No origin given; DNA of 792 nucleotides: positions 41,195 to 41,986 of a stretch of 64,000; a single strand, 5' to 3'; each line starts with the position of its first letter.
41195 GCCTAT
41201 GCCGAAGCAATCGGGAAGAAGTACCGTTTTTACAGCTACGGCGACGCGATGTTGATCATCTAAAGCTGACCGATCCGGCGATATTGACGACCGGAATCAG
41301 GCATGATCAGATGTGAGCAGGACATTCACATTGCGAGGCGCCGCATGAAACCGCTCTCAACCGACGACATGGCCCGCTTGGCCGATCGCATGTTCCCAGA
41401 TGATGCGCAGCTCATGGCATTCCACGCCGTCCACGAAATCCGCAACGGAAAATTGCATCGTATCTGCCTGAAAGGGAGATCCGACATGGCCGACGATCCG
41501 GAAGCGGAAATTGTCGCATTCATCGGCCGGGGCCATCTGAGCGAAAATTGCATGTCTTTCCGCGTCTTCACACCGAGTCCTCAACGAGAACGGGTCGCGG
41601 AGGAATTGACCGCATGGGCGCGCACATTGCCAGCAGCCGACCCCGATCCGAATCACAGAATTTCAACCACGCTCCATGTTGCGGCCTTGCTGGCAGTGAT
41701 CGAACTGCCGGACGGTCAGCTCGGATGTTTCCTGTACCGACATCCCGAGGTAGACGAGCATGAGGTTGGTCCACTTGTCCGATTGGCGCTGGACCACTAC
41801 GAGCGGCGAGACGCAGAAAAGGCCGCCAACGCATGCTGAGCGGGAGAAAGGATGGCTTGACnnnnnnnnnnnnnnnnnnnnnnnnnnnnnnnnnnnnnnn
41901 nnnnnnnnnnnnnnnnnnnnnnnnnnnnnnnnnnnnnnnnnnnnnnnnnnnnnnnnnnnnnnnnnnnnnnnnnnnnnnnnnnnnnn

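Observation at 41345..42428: Tandem orphan acidic paralogs between queA and tgt sharing a YRHP(x3-4)EH motif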

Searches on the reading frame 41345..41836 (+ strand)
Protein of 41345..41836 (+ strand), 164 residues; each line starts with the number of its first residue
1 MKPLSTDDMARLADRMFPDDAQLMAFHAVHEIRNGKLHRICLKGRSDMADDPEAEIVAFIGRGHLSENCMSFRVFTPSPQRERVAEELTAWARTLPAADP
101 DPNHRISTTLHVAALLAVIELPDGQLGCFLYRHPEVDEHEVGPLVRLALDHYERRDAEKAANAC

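Call 4: search_protein_families(library=pfam, proteins=[window:41345-41836:+], max_evalue=1)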
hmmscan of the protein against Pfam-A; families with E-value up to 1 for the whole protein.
window:41345-41836:+ (164 aa): 0 families

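Call 5: search_protein_families(library=ncbifam, proteins=[window:41345-41836:+], max_evalue=1)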
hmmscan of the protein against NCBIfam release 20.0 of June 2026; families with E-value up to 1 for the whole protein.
window:41345-41836:+ (164 aa): 0 families

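Call 6: search_protein_families(library=padloc, proteins=[window:41345-41836:+], max_evalue=1)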
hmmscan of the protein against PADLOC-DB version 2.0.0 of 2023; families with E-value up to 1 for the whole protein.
window:41345-41836:+ (164 aa): 0 families

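Call 7: search_protein_families(library=phrogs, proteins=[window:41345-41836:+], max_evalue=1)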
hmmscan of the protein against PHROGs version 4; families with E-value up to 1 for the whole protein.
window:41345-41836:+ (164 aa): 1 family
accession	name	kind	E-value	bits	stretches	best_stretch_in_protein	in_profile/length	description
phrog_2180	-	unknown function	0.25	12.5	1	8-32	5-28/56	-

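Call 8: search_solved_structures(query=window:41345-41836:+, max_evalue=10)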
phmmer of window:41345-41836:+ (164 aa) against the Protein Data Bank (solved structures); distinct sequences matched with E-value up to 10: 1.
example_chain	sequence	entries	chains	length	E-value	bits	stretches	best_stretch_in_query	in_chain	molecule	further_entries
5bu2_A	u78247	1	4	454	1.4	12.2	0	91-119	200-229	lpg1496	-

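Call 10: find_homologous_proteins(query=window:41345-41836:+, max_evalue=0.01)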
Query window:41345-41836:+ (164 aa): 2 proteins with E <= 0.01 among 128 candidates.
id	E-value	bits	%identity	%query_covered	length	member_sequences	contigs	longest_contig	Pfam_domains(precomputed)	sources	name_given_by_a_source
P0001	3.5e-106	370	100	100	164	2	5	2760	-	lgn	-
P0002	3.6e-3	35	30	82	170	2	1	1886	-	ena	-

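Call 13: find_encoding_contigs(protein=P0002, flank=10000)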
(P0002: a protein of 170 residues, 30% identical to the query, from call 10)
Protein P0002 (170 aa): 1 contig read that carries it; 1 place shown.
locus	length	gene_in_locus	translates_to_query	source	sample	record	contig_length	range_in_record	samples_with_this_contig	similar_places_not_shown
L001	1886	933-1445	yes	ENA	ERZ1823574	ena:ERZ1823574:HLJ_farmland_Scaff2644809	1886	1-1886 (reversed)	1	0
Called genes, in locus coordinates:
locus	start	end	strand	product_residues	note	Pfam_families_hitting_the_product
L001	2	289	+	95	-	?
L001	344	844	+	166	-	-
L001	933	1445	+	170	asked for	-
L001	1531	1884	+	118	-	?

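Call 25: predict_structure(alignment_id=A2)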
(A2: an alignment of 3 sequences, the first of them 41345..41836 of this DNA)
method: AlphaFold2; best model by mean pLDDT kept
length: 164 residues; sequences in the alignment: 3
mean_pLDDT: 78.4   pTM: 0.75
mean pLDDT of the five models: 78.4, 73.5, 48.8, 43.6, 38.5
residues with pLDDT >= 90: 28; 70-90: 95; 50-70: 33; < 50: 8
segments of 3 or more residues with pLDDT < 50: 10-15
pLDDT, mean of each block of 10 residues (from residue 1): 56 52 81 87 69 87 76 83 88 82 55 89 88 89 91 84 75
secondary structure, 60 per line:
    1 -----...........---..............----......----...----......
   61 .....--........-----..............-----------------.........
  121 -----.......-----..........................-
elements in order: H6-16 H20-33 E38-43 E55-65 E68-75 H81-94 E112-120 E126-132 H138-163

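Call 28: search_protein_representatives(alignment_id=A2)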
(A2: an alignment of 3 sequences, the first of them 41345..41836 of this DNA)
Query: 3 sequences, 167 profile positions. Proteins with E-value up to 0.001 (for the whole library): 32; up to 1e-10: 20; up to 1e-30: 3. The best 32 are listed.
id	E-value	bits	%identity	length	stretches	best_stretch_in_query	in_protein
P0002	1.9e-78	278.8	-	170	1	1-167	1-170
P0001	1.5e-73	262.8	-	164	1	1-162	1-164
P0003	2.7e-71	255.5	-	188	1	1-167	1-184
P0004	4.2e-30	121.5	-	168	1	5-158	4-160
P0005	2.8e-26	109.0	-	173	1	1-162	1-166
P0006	9.2e-26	107.3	-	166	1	8-160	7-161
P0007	5.4e-24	101.6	-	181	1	2-161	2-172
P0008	2.0e-22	96.5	-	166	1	3-160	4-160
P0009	2.4e-21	93.0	-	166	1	2-150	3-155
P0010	1.3e-19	87.3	-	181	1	2-160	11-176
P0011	1.5e-17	80.6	-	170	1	2-153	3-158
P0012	2.6e-16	76.5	-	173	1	2-159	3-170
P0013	3.7e-16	76.1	-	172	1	9-160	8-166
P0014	1.1e-15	74.6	-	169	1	1-157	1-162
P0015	7.0e-15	71.9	-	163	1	1-145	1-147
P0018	3.7e-13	66.3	-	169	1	1-151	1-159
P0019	2.7e-12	63.5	-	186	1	8-155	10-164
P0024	1.1e-08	51.7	-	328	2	2-145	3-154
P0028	2.8e-05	40.7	-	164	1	1-141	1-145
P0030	1.9e-04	38.0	-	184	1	4-137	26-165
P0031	2.4e-04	37.6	-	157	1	13-151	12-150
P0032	8.4e-04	35.9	-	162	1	7-153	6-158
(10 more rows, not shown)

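Call 31: find_homologous_proteins(query=A3, max_evalue=0.001)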
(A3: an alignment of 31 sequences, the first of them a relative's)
Query A3 (31 sequences) (164 aa, profile of the alignment): 5 proteins with E <= 0.001 among 8000 candidates.
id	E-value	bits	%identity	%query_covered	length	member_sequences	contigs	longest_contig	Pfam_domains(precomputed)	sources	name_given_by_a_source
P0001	4.1e-41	159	100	100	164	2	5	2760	-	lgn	-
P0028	1.2e-34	138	23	88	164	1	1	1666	-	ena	-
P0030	6.6e-31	125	28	81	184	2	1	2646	-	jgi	jgi:hypothetical protein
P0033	1.0e-19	89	25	89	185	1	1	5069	-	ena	-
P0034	1.5e-19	88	25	79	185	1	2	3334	-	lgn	-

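Call 33: find_encoding_contigs(protein=P0033, flank=10000)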
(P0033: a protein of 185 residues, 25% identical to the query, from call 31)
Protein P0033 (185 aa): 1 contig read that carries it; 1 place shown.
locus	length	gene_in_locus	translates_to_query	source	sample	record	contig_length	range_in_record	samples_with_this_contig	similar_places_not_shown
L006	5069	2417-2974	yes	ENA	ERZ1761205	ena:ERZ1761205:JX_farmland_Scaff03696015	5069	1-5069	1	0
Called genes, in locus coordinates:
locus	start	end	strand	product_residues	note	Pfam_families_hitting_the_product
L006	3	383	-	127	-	?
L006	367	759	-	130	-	PF00293:NUDIX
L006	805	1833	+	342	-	PF02547:Queuosine_synth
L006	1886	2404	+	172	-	-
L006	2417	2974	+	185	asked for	-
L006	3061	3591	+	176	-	-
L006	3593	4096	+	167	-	-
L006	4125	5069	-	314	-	?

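Call 34: find_encoding_contigs(protein=P0034, flank=10000)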
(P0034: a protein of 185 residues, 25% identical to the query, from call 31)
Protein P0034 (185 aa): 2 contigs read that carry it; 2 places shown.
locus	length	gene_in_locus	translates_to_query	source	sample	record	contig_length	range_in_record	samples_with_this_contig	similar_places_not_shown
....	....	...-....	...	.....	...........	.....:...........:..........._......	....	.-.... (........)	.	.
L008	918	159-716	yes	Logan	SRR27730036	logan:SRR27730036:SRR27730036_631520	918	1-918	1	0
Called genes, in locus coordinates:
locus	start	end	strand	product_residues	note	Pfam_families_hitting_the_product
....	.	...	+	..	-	?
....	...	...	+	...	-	-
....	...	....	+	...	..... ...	-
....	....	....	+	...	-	-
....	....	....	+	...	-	-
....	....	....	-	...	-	?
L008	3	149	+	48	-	?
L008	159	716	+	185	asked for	-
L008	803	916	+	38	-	?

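Call 35: find_encoding_contigs(protein=P0030, flank=10000)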
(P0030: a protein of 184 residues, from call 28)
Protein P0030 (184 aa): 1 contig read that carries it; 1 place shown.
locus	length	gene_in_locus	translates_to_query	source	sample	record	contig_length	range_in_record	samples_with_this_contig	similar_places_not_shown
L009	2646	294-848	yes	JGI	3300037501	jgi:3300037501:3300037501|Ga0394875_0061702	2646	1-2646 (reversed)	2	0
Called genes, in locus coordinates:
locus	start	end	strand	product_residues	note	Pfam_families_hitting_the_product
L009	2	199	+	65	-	?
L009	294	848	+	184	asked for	-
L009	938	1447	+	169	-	-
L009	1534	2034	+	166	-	-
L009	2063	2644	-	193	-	?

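Call 36: find_encoding_contigs(protein=P0028, flank=10000)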
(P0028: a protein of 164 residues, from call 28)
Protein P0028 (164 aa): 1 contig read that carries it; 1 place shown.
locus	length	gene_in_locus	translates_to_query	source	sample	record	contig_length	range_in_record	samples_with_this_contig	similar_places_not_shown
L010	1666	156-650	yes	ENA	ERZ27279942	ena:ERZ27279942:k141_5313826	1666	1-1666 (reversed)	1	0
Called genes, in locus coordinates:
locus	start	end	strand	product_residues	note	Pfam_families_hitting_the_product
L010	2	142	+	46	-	?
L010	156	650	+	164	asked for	-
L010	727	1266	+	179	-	-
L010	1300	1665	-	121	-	?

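Call 41: find_related_loci(query=A5, collection=genome_contigs, flank=10000)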
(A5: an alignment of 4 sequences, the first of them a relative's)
Query A5 (170 aa) in genome_contigs; peptide patterns used: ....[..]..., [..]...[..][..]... (x = any residue, [..] = any of these).
215 stretches matched a pattern; 2 encode a relative of the query (tblastn E <= 1e-3); 2 distinct loci.
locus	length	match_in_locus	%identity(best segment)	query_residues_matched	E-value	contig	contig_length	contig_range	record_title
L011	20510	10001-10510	74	1-170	6e-81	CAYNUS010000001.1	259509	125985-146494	MAG TPA_asm: uncultured Gammaproteobacteria bacterium isolate SRP239054_co1_192 genome assembly, contig: NODE_19_length_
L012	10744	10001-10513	66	1-170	7e-66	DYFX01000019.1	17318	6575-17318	MAG TPA_asm: Candidatus Paceibacter sp. isolate BE2011_4_66_9 Afr_mines_BE2011_930_length_17318_cov_3_452702, whole geno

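Call 44: find_related_loci(query=A5, collection=metagenome_contigs, flank=6000)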
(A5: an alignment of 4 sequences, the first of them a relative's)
Query A5 (170 aa) in metagenome_contigs; peptide patterns used: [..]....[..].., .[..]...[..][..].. (x = any residue, [..] = any of these).
396 stretches matched a pattern, but none encodes a relative of the query by tblastn (E <= 1e-3).

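Call 45: find_encoding_contigs(protein=P0024, flank=6000)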
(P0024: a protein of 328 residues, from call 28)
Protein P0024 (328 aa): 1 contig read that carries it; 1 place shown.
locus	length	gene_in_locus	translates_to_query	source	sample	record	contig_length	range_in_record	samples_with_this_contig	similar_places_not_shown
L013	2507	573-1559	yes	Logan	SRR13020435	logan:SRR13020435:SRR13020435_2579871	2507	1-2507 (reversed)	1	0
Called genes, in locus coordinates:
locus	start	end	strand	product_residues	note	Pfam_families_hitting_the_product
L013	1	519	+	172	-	?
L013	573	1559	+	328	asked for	-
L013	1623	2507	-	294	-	?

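Call 50: search_protein_families(library=pfam, alignment_id=A3, max_evalue=10)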
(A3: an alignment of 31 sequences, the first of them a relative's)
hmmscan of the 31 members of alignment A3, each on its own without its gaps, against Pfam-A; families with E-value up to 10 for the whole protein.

A. member 1, P0001 (164 aa): 0 families

B. families by the number of members that match (of 31 scanned): 8 families
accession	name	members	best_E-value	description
PF12668.12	DUF3791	1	0.019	Protein of unknown function (DUF3791)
PF18369.6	PKS_DE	1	0.031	Polyketide synthase dimerisation element domain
PF20435.3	ASY3-like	1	0.076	Meiosis-specific protein ASY3-like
PF15576.11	DUF4661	1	0.12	Domain of unknown function (DUF4661)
PF24030.1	DUF7341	1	0.19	Domain of unknown function (DUF7341)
PF13822.11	ACC_epsilon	1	0.23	Acyl-CoA carboxylase epsilon subunit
PF14078.11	DUF4259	1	0.25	Domain of unknown function (DUF4259)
PF02885.22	Glycos_trans_3N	1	3.5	Glycosyl transferase family, helical bundle domain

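Call 51: predict_structure(alignment_id=A3)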
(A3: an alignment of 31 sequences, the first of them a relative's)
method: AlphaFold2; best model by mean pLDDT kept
length: 164 residues; sequences in the alignment: 31
mean_pLDDT: 94.6   pTM: 0.88
mean pLDDT of the five models: 94.6, 94.2, 94.1, 93.9, 93.8
residues with pLDDT >= 90: 145; 70-90: 19; 50-70: 0; < 50: 0
segments of 3 or more residues with pLDDT < 50: none
pLDDT, mean of each block of 10 residues (from residue 1): 94 96 96 97 97 97 93 94 95 92 78 97 96 96 97 97 95
secondary structure, 60 per line:
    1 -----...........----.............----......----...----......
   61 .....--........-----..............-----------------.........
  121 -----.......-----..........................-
elements in order: H6-16 H21-33 E38-43 E55-65 E68-75 H81-94 E112-120 E126-132 H138-163

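Call 57: fold_search(model_id=the predicted structure, library=viral)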
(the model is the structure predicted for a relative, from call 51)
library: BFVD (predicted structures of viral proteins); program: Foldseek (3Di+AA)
matches with E <= 10: 1032; with E <= 0.001: 0
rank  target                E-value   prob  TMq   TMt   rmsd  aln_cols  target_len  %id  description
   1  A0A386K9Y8            7.3e-03  0.20  0.16  0.08  20.1       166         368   19  Uncharacterized protein [Arthrobacter phage KBurrousTX]
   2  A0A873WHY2            7.7e-03  0.23  0.14  0.15  11.2       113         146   11  (no name in the UniProt tables at hand)
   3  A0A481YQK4            1.2e-02  0.25  0.18  0.16  16.8       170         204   12  Uncharacterized protein [Marseillevirus LCMAC101]
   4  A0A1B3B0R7            1.5e-02  0.38  0.19  0.23  15.2       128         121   12  Uncharacterized protein [Gordonia phage Jumbo]
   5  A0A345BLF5            2.5e-02  0.12  0.14  0.14  17.9       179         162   11  Uncharacterized protein [Erwinia phage Wellington]
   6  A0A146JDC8            3.0e-02  0.54  0.24  0.35  11.4       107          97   12  (no name in the UniProt tables at hand)
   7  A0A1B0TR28            3.8e-02  0.15  0.15  0.16  21.1       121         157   13  Uncharacterized protein [Escherichia phage GA2A]
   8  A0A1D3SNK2            4.8e-02  0.10  0.12  0.18  15.9        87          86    9  (no name in the UniProt tables at hand)
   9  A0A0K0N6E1            5.4e-02  0.21  0.15  0.21  12.5       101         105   10  Uncharacterized protein [Tsukamurella phage TIN4]
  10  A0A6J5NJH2            6.1e-02  0.18  0.15  0.24  13.3       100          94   15  Uncharacterized protein [uncultured Caudovirales phage]
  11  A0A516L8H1            6.8e-02  0.14  0.12  0.21  14.1        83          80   11  (no name in the UniProt tables at hand)
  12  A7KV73                7.2e-02  0.16  0.13  0.23  14.8        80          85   11  (no name in the UniProt tables at hand)
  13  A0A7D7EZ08            8.1e-02  0.09  0.17  0.16  18.6       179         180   11  (no name in the UniProt tables at hand)
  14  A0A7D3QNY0            8.6e-02  0.08  0.16  0.18  17.2       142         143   12  (no name in the UniProt tables at hand)
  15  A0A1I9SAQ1            9.7e-02  0.12  0.15  0.25  14.8        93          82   12  Uncharacterized protein [Rhodococcus phage Weasels2]
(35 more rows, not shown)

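Call 58: find_encoding_contigs(protein=P0010, flank=8000)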
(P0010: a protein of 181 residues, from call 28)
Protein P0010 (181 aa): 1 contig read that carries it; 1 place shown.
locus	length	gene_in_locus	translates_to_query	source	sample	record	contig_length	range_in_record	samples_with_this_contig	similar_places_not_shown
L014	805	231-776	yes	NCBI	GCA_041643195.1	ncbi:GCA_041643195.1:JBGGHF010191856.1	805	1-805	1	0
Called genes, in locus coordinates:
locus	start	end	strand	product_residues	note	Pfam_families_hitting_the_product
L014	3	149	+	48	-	?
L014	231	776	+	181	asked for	-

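Call 59: find_encoding_contigs(protein=P0032, flank=8000)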
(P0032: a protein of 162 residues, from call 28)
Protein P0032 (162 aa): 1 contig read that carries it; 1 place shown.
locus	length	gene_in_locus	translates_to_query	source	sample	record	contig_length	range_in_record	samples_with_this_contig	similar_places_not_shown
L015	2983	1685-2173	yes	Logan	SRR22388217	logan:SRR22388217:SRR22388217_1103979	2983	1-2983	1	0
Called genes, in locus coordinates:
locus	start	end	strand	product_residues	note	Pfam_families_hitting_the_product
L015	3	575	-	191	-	?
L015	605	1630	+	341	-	PF02547:Queuosine_synth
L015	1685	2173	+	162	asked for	-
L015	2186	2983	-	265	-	?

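Call 70: search_solved_structures(query=A3, max_evalue=10)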
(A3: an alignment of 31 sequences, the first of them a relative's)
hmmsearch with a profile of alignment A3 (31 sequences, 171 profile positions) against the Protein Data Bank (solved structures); distinct sequences matched with E-value up to 10: 4.
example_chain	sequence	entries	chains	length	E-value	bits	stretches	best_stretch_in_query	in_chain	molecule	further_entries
1nrk_A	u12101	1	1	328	0.14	15.2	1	46-132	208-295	YGFZ Protein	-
1vly_A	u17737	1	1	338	0.14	15.1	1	46-132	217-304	Unknown protein from 2D-page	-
8glt_1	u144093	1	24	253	0.6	13.1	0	35-137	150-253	C2-chlorophyll-comp_O32-15_ctermHis, polyalanine model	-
3r64_A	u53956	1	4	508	0.6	13.1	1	47-103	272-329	NAD dependent benzaldehyde dehydrogenase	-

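Call 71: search_protein_families(library=ncbifam, alignment_id=A3, max_evalue=10)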
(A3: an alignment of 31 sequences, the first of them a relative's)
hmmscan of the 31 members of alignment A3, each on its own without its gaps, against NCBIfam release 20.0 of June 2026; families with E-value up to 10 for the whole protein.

A. member 1, P0001 (164 aa): 0 families

B. families by the number of members that match (of 31 scanned): 4 families
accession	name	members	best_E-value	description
TIGR02168.1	SMC_prok_B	1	0.016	chromosome segregation protein SMC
TIGR00117.1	acnB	1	0.045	bifunctional aconitate hydratase 2/2-methylisocitrate dehydratase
TIGR03455.1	HisG_C-term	1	0.079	ATP phosphoribosyltransferase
NF003243.0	PRK04201.1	1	0.18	zinc transporter ZupT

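Call 82: search_dna_similar(query=P0002, collection=phages, mode=protein, max_evalue=1, max_rows=5)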
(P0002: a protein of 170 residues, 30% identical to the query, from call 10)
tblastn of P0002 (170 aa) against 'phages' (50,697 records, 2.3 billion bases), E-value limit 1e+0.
No match.

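Call 83: search_dna_similar(query=P0002, collection=plasmids, mode=protein, max_evalue=1, max_rows=5)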
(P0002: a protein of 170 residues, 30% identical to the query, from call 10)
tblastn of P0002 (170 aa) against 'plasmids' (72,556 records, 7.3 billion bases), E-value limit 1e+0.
No match.

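Call 84: find_related_loci(query=A5, collection=viral_contigs, flank=5000)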
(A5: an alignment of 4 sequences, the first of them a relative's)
Query A5 (170 aa) in viral_contigs; peptide patterns used: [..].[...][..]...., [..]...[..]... (x = any residue, [..] = any of these).
10 stretches matched a pattern, but none encodes a relative of the query by tblastn (E <= 1e-3).

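Call 85: find_encoding_contigs(protein=P0019, flank=8000)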
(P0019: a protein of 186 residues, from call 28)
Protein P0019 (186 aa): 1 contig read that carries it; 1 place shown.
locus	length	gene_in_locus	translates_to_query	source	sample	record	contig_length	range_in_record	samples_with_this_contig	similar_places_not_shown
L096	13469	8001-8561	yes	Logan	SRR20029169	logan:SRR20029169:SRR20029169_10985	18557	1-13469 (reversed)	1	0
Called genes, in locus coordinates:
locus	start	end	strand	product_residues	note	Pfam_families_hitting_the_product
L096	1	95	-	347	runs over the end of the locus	PF00483:NTP_transferase, PF12804:NTP_transf_3 (weak), PF22640:ManC_GMP_beta-helix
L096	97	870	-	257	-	PF02673:BacA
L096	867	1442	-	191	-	PF14378:PAP2_3, PF01569:PAP2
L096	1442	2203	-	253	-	PF02535:Zip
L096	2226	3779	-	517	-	PF07963:N_methyl (weak), PF11974:bMG3 (faint), PF13620:CarboxypepD_reg, PF13715:CarbopepD_reg_2 (faint), PF17210:SdrD_B (faint), PF22904:NOMO1-like_2nd (faint), PF13620:CarboxypepD_reg (weak)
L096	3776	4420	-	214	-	PF00730:HhH-GPD, PF00633:HHH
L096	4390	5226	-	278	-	PF01149:Fapy_DNA_glyco, PF06831:H2TH, PF06827:zf-FPG_IleRS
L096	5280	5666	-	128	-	-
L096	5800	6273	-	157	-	-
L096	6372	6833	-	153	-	-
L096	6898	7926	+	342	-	PF02547:Queuosine_synth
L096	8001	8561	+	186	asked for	-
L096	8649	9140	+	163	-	-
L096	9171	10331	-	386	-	PF01702:TGT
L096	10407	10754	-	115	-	-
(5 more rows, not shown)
